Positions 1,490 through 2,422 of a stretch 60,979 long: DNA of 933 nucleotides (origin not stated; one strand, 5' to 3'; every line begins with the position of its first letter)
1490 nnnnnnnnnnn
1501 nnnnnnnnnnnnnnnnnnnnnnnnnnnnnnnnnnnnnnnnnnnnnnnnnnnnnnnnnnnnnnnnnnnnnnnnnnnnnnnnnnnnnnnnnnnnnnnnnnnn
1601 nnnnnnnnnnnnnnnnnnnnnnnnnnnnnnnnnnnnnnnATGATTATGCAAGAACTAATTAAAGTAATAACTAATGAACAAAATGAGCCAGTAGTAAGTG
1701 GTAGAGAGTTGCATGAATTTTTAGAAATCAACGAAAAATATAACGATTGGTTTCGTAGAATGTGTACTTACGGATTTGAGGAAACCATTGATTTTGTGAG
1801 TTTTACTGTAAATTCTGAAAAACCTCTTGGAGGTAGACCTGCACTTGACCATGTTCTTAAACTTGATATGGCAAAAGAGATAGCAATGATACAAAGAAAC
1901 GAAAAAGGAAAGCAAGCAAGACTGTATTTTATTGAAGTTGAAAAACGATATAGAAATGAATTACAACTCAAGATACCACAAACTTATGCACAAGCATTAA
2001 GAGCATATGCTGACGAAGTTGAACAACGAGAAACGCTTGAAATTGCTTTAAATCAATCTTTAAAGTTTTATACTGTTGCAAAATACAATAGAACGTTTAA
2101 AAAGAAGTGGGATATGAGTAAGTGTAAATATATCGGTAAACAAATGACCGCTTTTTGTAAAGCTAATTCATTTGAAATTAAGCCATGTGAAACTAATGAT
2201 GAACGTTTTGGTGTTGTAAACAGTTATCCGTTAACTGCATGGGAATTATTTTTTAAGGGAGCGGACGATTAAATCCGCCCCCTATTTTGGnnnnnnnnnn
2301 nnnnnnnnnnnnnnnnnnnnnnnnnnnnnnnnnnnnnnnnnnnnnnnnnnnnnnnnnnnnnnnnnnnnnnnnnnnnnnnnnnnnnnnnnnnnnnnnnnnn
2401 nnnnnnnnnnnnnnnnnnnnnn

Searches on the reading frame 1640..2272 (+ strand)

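Call 45: search_protein_families(library=phrogs, proteins=[window:1640-2272:+], max_evalue=0.00001)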
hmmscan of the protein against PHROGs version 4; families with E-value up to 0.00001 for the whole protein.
window:1640-2272:+ (210 aa): 7 families
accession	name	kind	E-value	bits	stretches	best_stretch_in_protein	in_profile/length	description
phrog_63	-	transcription regulation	7.4e-36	125.4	1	2-136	116-248/431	anti-repressor Ant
phrog_5817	-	transcription regulation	2.9e-32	113.4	1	11-149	19-160/210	anti-repressor Ant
phrog_373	-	transcription regulation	3e-31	110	1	3-135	84-220/373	anti-repressor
phrog_377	-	transcription regulation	7.7e-23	82.4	1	5-132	8-143/213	anti-repressor Ant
phrog_6904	-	unknown function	3.4e-20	73.2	1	3-85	2-90/95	-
phrog_14211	-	transcription regulation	1.9e-18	67.9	1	56-110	83-137/234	anti-repressor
phrog_4936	-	transcription regulation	7.2e-09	36.9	1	126-202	179-246/257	transcriptional regulator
